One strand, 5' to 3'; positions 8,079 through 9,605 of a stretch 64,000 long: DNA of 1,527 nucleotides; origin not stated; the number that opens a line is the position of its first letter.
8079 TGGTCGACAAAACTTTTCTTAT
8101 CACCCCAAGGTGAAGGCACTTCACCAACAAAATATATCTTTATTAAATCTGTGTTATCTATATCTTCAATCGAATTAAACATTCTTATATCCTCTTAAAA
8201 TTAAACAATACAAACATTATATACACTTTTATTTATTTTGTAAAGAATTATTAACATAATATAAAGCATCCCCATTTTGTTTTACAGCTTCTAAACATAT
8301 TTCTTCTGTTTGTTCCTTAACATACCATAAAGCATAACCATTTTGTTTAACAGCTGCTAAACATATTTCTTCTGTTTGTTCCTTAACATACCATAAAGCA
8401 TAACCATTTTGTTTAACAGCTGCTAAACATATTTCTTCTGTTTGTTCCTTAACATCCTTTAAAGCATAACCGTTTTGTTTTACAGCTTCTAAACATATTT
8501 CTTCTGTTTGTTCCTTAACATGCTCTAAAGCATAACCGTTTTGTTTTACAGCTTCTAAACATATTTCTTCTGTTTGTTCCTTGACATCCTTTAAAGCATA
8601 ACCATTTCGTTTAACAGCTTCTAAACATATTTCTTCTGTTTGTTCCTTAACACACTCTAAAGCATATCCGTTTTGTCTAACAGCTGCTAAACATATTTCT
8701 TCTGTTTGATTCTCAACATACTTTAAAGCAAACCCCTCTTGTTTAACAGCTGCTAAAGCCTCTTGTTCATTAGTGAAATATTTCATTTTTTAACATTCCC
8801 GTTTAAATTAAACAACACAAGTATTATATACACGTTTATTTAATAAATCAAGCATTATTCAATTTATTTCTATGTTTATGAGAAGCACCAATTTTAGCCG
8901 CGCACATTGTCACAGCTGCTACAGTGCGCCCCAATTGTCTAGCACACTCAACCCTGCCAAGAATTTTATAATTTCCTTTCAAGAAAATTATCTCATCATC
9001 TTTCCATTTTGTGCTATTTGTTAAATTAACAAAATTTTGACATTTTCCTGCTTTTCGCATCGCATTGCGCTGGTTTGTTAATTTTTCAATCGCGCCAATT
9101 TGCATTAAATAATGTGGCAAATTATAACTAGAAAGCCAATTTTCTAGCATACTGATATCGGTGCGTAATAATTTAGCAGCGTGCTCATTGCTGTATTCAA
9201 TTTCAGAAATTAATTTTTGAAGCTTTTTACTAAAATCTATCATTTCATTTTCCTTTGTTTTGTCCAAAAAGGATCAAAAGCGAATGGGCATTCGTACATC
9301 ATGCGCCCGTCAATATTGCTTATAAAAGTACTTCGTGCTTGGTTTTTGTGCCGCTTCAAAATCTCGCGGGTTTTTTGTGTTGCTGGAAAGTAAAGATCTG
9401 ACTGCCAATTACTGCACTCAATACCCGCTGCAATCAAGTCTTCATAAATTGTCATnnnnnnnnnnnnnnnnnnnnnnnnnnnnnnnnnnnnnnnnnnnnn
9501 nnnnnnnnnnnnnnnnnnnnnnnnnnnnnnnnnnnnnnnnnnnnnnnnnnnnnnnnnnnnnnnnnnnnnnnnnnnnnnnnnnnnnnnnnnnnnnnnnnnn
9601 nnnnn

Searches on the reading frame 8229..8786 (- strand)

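Call 13: search_protein_families(library=pfam, proteins=[window:8229-8786:-], max_evalue=0.01)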
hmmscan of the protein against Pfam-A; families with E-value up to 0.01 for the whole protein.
window:8229-8786:- (185 aa): 13 families
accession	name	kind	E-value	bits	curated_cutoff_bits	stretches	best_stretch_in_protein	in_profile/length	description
PF13475.11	DUF4116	-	1.3e-56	188.4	24.9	6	73-113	2-45/49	Domain of unknown function (DUF4116)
PF12701.13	LSM14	-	1.3e-07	32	30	0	87-114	21-48/75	Scd6-like Sm domain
PF17123.11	zf-RING_11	-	8.7e-06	25.8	27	0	163-176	4-16/29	RING-like zinc finger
PF14044.11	NETI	-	5.3e-05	23.3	27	0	25-41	6-22/56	NETI protein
PF18842.6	LPD26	-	0.00011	22.7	27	0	99-111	46-58/62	Large polyvalent protein associated domain 26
PF21148.3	NSUN5_fdxn-like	-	0.00034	21.4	24.5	0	47-81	11-44/78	NOL1/NOP2/Sun domain family member 5, ferredoxin-like domain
PF01822.24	WSC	-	0.00038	21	27.8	0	107-148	17-58/82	WSC domain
PF17787.7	PH_14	-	0.00095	19.5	22.7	0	138-167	22-51/131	PH domain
PF06877.16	RraB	-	0.0044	18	23.3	0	54-107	39-96/102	Regulator of ribonuclease activity B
PF11250.13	FAF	-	0.0051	17.4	25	0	43-84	6-48/54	Fantastic Four meristem regulator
PF09857.14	YjhX_toxin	-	0.0063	16.9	27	0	32-71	10-49/85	Putative toxin of bacterial toxin-antitoxin pair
PF16369.11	GH43_C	-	0.0069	17.3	23.4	0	103-132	68-99/100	C-terminal lipocalin-like domain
PF02601.20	Exonuc_VII_L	-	0.0087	16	35.9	0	30-153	158-281/315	Exonuclease VII, large subunit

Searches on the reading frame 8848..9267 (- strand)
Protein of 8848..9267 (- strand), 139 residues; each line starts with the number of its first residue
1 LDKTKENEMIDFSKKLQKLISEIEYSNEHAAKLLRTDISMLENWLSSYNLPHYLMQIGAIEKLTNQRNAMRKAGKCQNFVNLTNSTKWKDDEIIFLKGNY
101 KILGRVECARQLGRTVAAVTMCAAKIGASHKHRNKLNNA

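Call 13: search_protein_families(library=pfam, proteins=[window:8848-9267:-], max_evalue=0.01)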
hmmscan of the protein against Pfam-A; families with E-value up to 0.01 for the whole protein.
window:8848-9267:- (139 aa): 0 families

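Call 15: find_related_loci(query=window:8848-9267:-, collection=viral_contigs, flank=6000)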
Query window:8848-9267:- (139 aa) in viral_contigs; peptide patterns used: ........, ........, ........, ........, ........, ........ (x = any residue, [..] = any of these).
6 stretches matched a pattern, but none encodes a relative of the query by tblastn (E <= 1e-3).

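Call 64: find_homologous_proteins(query=window:8848-9243:-, max_evalue=0.00001)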
Query window:8848-9243:- (131 aa): 4 proteins with E <= 0.00001 among 21 candidates.
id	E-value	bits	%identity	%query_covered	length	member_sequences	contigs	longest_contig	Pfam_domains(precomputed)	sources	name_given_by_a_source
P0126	4.7e-81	287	100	100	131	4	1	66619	-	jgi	-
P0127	1.9e-71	256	89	98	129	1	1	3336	-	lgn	-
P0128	1.0e-69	250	88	98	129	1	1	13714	-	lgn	-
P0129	3.1e-67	242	85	98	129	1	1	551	-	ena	-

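Call 65: find_encoding_contigs(protein=P0127, flank=4000, max_places=5)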
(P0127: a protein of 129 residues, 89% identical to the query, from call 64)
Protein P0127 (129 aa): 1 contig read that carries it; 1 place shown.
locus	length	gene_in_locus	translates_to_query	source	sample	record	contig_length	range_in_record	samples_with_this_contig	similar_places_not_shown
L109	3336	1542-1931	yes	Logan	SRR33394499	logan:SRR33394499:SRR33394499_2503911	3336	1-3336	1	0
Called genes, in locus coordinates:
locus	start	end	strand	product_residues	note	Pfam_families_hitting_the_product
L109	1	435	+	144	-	?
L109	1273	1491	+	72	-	-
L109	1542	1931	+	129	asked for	-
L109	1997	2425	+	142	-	-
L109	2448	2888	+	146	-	-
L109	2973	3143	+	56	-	-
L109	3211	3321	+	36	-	-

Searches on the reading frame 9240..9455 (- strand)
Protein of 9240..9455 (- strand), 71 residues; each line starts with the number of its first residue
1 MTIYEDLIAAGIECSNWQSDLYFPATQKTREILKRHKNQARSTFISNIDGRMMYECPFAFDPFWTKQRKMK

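Call 13: search_protein_families(library=pfam, proteins=[window:9240-9455:-], max_evalue=0.01)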
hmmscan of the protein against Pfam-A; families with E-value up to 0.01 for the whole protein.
window:9240-9455:- (71 aa): 0 families

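Call 17: find_encoding_contigs(protein=window:9240-9455:-, flank=5000)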
Protein window:9240-9455:- (71 aa): 1 contig read that carries it; 1 place shown.
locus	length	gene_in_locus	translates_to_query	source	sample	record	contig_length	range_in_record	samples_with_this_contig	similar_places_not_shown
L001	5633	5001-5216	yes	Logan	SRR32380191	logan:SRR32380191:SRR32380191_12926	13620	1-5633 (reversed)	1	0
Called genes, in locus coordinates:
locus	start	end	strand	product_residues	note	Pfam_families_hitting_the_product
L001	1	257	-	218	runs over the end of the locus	-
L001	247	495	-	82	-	-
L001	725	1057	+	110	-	-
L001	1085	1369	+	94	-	-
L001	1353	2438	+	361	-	PF14284:PcfJ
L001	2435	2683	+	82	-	-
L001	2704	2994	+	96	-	-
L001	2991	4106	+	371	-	PF09511:RNA_lig_T4_1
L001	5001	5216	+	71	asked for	-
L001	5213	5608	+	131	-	-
